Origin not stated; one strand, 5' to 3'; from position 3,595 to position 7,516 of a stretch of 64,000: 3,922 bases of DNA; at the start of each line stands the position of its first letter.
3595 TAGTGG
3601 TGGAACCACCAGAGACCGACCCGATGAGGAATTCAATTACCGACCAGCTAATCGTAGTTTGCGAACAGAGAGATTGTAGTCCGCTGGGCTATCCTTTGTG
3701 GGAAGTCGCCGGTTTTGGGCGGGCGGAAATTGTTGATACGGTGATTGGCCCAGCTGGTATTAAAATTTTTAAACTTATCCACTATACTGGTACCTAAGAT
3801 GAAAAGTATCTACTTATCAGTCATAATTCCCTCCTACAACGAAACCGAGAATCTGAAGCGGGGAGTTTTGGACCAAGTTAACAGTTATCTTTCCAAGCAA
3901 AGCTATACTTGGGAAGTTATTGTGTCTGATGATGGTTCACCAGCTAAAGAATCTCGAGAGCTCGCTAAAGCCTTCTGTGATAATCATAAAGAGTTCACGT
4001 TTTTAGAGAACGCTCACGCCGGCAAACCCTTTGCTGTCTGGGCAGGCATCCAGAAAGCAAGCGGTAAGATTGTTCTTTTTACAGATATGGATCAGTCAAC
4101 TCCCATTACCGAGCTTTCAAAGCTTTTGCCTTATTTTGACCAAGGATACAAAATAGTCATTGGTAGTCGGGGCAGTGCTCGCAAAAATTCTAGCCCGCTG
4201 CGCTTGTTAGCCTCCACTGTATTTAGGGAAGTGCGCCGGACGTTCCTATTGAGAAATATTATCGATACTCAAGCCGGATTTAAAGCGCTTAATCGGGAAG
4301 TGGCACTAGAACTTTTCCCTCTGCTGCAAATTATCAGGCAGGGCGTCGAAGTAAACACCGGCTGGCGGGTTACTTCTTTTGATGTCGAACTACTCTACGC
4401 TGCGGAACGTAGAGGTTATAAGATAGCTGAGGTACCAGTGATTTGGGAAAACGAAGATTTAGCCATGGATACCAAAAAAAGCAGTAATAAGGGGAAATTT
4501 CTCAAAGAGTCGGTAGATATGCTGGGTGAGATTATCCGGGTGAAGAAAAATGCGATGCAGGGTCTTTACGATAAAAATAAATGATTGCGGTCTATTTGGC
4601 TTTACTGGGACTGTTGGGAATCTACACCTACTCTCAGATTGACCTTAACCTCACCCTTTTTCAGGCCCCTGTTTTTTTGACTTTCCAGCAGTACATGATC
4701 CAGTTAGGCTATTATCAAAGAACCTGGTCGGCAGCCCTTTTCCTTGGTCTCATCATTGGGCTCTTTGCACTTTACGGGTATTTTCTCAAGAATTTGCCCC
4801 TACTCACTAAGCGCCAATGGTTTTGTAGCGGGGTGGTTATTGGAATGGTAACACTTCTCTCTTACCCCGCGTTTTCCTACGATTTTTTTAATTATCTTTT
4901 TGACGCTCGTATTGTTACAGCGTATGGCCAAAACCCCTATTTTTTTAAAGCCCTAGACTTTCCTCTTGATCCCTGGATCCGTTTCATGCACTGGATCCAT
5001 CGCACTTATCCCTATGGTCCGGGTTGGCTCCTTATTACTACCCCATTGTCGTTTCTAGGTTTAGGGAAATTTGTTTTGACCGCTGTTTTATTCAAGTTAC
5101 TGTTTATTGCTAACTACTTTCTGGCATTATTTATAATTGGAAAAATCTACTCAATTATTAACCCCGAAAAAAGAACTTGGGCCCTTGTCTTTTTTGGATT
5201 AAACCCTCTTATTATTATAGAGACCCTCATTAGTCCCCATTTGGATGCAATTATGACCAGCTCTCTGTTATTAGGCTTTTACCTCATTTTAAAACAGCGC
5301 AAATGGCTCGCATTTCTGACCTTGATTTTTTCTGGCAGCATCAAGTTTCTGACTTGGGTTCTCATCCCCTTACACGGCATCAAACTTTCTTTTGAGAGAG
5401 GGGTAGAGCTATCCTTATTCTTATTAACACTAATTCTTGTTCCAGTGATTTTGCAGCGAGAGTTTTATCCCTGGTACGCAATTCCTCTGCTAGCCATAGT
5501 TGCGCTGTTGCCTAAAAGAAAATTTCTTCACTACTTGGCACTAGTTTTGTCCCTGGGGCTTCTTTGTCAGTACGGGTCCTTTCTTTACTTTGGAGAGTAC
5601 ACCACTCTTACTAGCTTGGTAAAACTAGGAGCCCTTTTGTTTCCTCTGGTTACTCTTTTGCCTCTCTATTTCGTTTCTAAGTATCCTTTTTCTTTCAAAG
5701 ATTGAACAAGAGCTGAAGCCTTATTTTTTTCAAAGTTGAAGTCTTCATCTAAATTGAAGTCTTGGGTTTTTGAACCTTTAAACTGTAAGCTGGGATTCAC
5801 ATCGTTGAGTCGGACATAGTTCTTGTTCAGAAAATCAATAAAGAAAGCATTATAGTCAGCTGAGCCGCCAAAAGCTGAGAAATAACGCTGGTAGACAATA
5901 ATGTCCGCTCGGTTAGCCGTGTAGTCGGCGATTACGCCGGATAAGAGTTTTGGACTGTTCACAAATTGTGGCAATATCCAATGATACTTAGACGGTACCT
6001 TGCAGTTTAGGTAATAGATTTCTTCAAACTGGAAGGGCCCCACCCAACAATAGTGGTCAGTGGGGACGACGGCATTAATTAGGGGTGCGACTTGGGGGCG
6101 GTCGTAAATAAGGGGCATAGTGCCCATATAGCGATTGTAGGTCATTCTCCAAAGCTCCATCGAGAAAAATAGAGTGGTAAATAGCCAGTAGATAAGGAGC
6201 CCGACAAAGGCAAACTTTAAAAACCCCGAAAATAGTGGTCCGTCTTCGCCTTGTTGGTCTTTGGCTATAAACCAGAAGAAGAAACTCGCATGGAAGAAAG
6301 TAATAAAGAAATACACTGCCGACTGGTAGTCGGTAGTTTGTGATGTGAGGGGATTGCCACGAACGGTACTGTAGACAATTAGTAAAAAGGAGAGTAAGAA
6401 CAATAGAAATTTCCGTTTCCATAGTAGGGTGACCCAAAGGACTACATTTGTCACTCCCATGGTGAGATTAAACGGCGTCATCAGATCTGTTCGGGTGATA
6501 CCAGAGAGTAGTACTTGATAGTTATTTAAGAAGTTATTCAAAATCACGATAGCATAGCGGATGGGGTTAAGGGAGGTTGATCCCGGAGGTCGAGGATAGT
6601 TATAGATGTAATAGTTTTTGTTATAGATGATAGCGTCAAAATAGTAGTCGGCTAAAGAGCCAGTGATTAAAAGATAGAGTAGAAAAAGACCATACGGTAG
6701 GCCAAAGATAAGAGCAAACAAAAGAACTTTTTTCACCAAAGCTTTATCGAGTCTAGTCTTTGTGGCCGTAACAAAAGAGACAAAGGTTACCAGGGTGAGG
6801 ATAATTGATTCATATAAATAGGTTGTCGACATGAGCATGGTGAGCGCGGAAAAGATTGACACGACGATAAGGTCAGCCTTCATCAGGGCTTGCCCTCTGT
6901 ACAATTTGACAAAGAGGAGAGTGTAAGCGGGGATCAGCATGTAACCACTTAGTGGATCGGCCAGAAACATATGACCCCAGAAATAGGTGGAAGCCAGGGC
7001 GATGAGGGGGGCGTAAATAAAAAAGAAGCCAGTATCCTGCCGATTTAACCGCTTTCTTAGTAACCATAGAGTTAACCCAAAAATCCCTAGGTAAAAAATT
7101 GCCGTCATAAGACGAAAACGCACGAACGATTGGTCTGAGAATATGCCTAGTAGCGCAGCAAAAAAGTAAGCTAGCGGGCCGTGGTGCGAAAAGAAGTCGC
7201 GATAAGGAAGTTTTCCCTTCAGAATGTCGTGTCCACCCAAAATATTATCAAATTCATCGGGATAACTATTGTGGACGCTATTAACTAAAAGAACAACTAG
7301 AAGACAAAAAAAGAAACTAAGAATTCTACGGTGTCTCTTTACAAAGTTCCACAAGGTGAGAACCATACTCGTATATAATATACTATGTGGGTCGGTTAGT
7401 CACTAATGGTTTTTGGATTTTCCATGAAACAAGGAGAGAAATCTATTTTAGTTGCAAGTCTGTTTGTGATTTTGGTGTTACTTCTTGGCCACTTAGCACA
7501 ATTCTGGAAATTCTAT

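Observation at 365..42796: Five polyprenyl-phosphate-sugar synthases but one GtrA flippase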

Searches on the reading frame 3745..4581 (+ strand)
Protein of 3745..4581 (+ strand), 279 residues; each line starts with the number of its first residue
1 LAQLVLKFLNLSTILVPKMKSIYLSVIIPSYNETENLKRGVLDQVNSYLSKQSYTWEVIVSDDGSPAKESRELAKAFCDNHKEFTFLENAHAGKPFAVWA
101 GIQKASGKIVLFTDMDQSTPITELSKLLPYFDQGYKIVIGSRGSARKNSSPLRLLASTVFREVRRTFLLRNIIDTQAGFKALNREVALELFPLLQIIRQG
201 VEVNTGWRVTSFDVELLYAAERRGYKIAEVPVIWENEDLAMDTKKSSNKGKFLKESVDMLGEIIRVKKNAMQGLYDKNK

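Call 3: search_protein_families(library=pfam, proteins=[window:3745-4581:+], max_evalue=0.01)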
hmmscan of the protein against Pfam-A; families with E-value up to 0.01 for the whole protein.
window:3745-4581:+ (279 aa): 3 families
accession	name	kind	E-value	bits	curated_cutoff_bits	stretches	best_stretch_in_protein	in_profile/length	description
PF00535.33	Glycos_transf_2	-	3.9e-23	82.6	23.3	1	25-190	1-167/168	Glycosyl transferase family 2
PF13641.12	Glyco_tranf_2_3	-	9.8e-06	26.2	27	1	24-232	3-206/230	Glycosyltransferase like family 2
PF10111.15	Glyco_tranf_2_2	-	8.3e-05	22.6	27.3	1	25-127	1-102/276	Glycosyltransferase like family 2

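Call 8: search_protein_families(library=ncbifam, proteins=[window:3745-4581:+], max_evalue=0.001)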
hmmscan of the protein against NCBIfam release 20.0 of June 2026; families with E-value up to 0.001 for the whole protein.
window:3745-4581:+ (279 aa): 15 families
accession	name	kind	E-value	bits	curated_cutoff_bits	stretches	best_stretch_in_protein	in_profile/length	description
NF007986.1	PRK10714.1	equivalog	1.8e-14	53.5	529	1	24-178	8-160/316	undecaprenyl-phosphate 4-deoxy-4-formamido-L-arabinose transferase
NF047588.1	GlcsyltransPgfSStrep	equivalog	7.8e-14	51.6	500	1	24-187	3-164/308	glycosyltransferase PgfS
NF007482.0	PRK10073.1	equivalog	5.4e-13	48.7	423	1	22-119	6-98/334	glycosyltransferase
NF041875.1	EPS_EpsD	equivalog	4.7e-12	45.9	370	1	24-134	1-107/325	exopolysaccharide biosynthesis glycosyltransferase EpsD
NF041391.1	DPhHxTase_Halo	equivalog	1.2e-10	40.7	375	1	30-236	3-185/213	dolichyl-phosphate hexose transferase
NF038302.1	EPS_HpsE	equivalog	1.3e-09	37.5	300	1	24-117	3-97/307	hormogonium polysaccharide biosynthesis glycosyltransferase HpsE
NF050050.1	ProtGlycPglI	equivalog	3.3e-09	36.6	500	1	23-141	3-118/306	GalNAc(5)-diNAcBac-PP-undecaprenol beta-1,3-glucosyltransferase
TIGR03937.1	PgaC_IcaA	equivalog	9.4e-09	34.7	422.3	1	22-116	45-135/407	poly-beta-1,6-N-acetyl-D-glucosamine synthase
TIGR04283.1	glyco_like_mftF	equivalog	1.6e-08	34.4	182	1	24-158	1-124/221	TIGR04283 family arsenosugar biosynthesis glycosyltransferase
NF010496.0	PRK13915.1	equivalog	2.7e-08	33.2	262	1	19-121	28-131/307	glucosyl-3-phosphoglycerate synthase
NF047683.1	TeichurnBiosyTuaG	equivalog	1.5e-07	31.4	400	1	23-130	7-110/252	teichuronic acid biosynthesis protein TuaG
TIGR03965.1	mycofact_glyco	equivalog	2.5e-07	29.9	280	1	24-135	76-183/467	mycofactocin biosynthesis glycosyltransferase MftF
TIGR04242.1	nodulat_NodC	equivalog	6.7e-07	28.6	550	1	24-121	50-146/395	chitooligosaccharide synthase NodC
TIGR04182.1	glyco_TIGR04182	equivalog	1.7e-06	27.7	325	1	25-243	3-199/293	S-layer glycoprotein N-glycosyltransferase AglJ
NF038299.1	EPS_HpsN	equivalog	2.6e-06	26.6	425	1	24-118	3-93/317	hormogonium polysaccharide biosynthesis glycosyltransferase HpsN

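Call 12: search_solved_structures(query=window:3745-4581:+, max_evalue=0.001)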
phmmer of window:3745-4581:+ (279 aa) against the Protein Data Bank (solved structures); distinct sequences matched with E-value up to 0.001: 8.
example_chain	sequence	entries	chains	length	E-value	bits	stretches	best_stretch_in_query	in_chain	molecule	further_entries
5eke_A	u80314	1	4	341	8.5e-13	51.6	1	20-210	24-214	Uncharacterized glycosyltransferase sll0501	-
5ekp_C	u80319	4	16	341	8.5e-13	51.6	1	20-210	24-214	Uncharacterized glycosyltransferase sll0501 | Glycosyltransferase sll0501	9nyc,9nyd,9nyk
9nye_A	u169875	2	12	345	8.8e-13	51.6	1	20-210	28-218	Glycosyltransferase sll0501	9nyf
5mlz_A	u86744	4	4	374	4.2e-12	49.3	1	20-193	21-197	Dolichol monophosphate mannose synthase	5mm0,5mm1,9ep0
9bhc_C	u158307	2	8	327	1.8e-11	47.3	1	24-159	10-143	Undecaprenyl-phosphate 4-deoxy-4-formamido-L-arabinose transferase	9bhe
8vxh_A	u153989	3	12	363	2.2e-11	47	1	24-158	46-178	Undecaprenyl-phosphate 4-deoxy-4-formamido-L-arabinose transferase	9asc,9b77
9hwj_A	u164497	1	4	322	1.5e-10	44.3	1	24-166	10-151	Undecaprenyl-phosphate 4-deoxy-4-formamido-L-arabinose transferase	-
5hea_A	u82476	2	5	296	3e-05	26.9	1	24-121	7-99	Putative glycosyltransferase (GalT1)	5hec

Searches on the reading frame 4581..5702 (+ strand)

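Call 3: search_protein_families(library=pfam, proteins=[window:4581-5702:+], max_evalue=0.01)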
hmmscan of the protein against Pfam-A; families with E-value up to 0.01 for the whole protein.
window:4581-5702:+ (374 aa): 0 families

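Call 27: search_protein_families(library=pfam, proteins=[window:4581-5702:+], max_evalue=5)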
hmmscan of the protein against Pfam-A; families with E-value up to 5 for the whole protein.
window:4581-5702:+ (374 aa): 1 family
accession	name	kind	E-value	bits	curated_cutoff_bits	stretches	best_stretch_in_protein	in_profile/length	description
PF08311.18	Mad3_BUB1_I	-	0.16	12.3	31.4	1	126-145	16-35/123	Mad3/BUB1 homology region 1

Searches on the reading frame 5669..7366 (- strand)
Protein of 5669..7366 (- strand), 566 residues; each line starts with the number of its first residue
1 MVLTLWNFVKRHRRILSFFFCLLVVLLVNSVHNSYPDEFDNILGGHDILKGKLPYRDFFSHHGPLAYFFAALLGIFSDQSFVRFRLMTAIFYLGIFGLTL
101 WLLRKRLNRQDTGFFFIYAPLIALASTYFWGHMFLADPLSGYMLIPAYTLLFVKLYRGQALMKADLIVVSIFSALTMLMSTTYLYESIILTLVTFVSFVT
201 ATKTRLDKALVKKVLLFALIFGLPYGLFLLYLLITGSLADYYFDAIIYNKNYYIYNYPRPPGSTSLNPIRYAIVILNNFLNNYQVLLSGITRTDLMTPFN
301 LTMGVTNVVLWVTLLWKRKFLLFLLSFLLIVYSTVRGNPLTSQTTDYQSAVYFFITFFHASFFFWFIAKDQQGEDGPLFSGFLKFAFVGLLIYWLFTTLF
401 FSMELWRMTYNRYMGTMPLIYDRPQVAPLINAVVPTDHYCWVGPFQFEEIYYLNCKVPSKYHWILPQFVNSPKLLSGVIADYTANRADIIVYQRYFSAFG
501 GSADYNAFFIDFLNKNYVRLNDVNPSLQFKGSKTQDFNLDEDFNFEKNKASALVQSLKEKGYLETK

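Call 3: search_protein_families(library=pfam, proteins=[window:5669-7366:-], max_evalue=0.01)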
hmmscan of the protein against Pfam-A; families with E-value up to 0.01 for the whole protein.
window:5669-7366:- (566 aa): 0 families

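Call 27: search_protein_families(library=pfam, proteins=[window:5669-7366:-], max_evalue=5)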
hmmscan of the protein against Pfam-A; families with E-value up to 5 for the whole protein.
window:5669-7366:- (566 aa): 0 families

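Call 42: search_protein_families(library=ncbifam, proteins=[window:5669-7366:-], max_evalue=0.01)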
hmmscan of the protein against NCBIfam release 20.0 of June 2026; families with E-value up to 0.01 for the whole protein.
window:5669-7366:- (566 aa): 0 families

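Call 56: find_homologous_proteins(query=window:5669-7366:-, max_evalue=0.00001)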
Query window:5669-7366:- (566 aa): 321 proteins with E <= 0.00001 among 8000 candidates; the best 120 are listed.
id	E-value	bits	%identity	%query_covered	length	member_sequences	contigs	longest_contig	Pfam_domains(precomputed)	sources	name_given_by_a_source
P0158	0.0e+0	1275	100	100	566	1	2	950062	-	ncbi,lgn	-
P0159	3.8e-249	846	66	99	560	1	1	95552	-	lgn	-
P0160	4.1e-214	731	58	100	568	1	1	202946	-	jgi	-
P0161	1.3e-196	673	56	95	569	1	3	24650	-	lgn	-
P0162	3.8e-196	671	54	100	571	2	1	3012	-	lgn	-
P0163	1.4e-182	627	52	99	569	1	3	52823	-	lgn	-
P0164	4.6e-181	622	50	99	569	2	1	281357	-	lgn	-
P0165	2.1e-180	619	51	95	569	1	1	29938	-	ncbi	-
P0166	1.9e-177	610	51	97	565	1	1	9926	-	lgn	-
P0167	3.9e-176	605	51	99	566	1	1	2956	-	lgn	-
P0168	8.4e-172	591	50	98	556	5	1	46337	-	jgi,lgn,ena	-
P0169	1.4e-171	590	49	99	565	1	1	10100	-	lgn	-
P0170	5.1e-171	588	50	98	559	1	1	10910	-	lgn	-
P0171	2.4e-169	583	48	98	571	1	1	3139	-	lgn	-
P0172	1.5e-168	580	48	99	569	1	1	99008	-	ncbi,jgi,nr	ncbi:hypothetical protein C4559_03315 [Candidatus Microgenomates bacterium]|nr:MAG: hypothetical pro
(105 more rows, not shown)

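Call 68: predict_structure(alignment_id=A2)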
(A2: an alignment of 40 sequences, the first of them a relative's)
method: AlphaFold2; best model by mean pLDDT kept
length: 566 residues; sequences in the alignment: 40
mean_pLDDT: 92.0   pTM: 0.91
mean pLDDT of the five models: 92.0, 91.7, 90.9, 90.8, 90.8
residues with pLDDT >= 90: 428; 70-90: 117; 50-70: 20; < 50: 1
segments of 3 or more residues with pLDDT < 50: none
pLDDT, mean of each block of 10 residues (from residue 1): 93 96 93 87 96 93 91 96 95 98 95 96 92 94 98 96 98 96 94 96 76 96 98 96 88 61 74 91 92 85 96 95 98 87 82 97 88 75 91 94 88 83 92 98 95 96 89 93 98 90 91 97 97 93 98 98 96
secondary structure, 60 per line:
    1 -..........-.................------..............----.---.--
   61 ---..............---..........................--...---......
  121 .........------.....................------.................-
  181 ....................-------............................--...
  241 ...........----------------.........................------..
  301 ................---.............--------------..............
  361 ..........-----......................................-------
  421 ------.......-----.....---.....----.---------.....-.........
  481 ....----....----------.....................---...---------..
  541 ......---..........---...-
elements in order: H2-11 H13-29 H36-49 H64-77 H81-106 H115-129 H136-156 H163-179 H181-200 H208-235 H238-251 H268-292 H299-316 H320-332 H347-370 H376-413 H427-433 E439-443 H447-451 H466-470 H472-484 E489-492 H503-516 E517-519 H520-523 E527-529 H539-542 E543-546 H550-559 E563-565

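Call 71: fold_search(model_id=the predicted structure, library=pdb)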
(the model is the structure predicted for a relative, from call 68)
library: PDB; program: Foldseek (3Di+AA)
matches with E <= 10: 266; with E <= 0.001: 7
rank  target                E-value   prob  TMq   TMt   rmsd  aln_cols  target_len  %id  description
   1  7oci_F                8.6e-05  1.00  0.45  0.41  12.6       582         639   11  Cryo-EM structure of yeast Ost6p containing oligosaccharyltransferase complex (released 2022-02-16)
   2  5ezm                  9.0e-05  1.00  0.43  0.45  11.1       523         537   12  Crystal Structure of ArnT from Cupriavidus metallidurans in the apo state (released 2016-02-17)
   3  5f15                  1.1e-04  1.00  0.45  0.47   9.3       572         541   12  Crystal Structure of ArnT from Cupriavidus metallidurans bound to Undecaprenyl phosphate (released 2016-02-17)
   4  8agc_A                2.8e-04  1.00  0.47  0.40  14.2       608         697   12  Structure of yeast oligosaccharylransferase complex with lipid-linked oligosaccharide and non-acceptor peptide bound (released 2022-12-07)
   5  6gxc_A                4.0e-04  1.00  0.39  0.33  10.9       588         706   14  Bacterial oligosaccharyltransferase PglB in complex with an inhibitory peptide and a reactive lipid-linked oligosaccha (released 2018-11-14)
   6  5ogl_A                5.4e-04  1.00  0.41  0.34  10.5       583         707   14  Structure of bacterial oligosaccharyltransferase PglB in complex with an acceptor peptide and an lipid-linked oligosac (released 2017-10-25)
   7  6ftg_5                8.0e-04  1.00  0.45  0.41  15.2       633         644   10  Subtomogram average of OST-containing ribosome-translocon complexes from canine rough microsomal membranes (released 2018-03-21)
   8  9i5k_A                1.2e-03  1.00  0.39  0.44   9.6       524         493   11  Structure of the Chaetomium thermophilum Pmt4 homodimer (C2 symmetry) (released 2025-12-24)
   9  8b6l_I                1.5e-03  1.00  0.46  0.39  13.6       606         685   10  Subtomogram average of the human Sec61-TRAP-OSTA-translocon (released 2022-12-07)
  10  8if8_C                5.2e-03  1.00  0.45  0.43  10.7       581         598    9  Arabinosyltransferase AftA (released 2023-05-31)
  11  6w98_A                6.2e-03  1.00  0.37  0.20  12.2       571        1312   12  Single-Particle Cryo-EM Structure of Arabinofuranosyltransferase AftD from Mycobacteria (released 2020-05-13)
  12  7zli_A                7.4e-03  0.99  0.32  0.29  16.6       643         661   10  Cryo-EM structure of C-mannosyltransferase CeDPY19, in complex with Dol25-P-Man and bound to CMT2-Fab and anti-Fab nan (released 2023-01-11)
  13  9s6s_A                8.1e-03  1.00  0.40  0.42   8.3       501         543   13  Ternary cryo-EM structure of human ALG9 with Dol25-PP-GlcNAc2Man6, Dol25-P-Man and Fab (released 2026-03-18)
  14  8if8_B                1.1e-02  1.00  0.48  0.45   8.0       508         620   11  Arabinosyltransferase AftA (released 2023-05-31)
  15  9i5l_A                1.6e-02  1.00  0.28  0.23   5.7       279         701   14  Structure of the Chaetomium thermophilum Pmt4 homodimer (C1 symmetry) (released 2025-12-24)
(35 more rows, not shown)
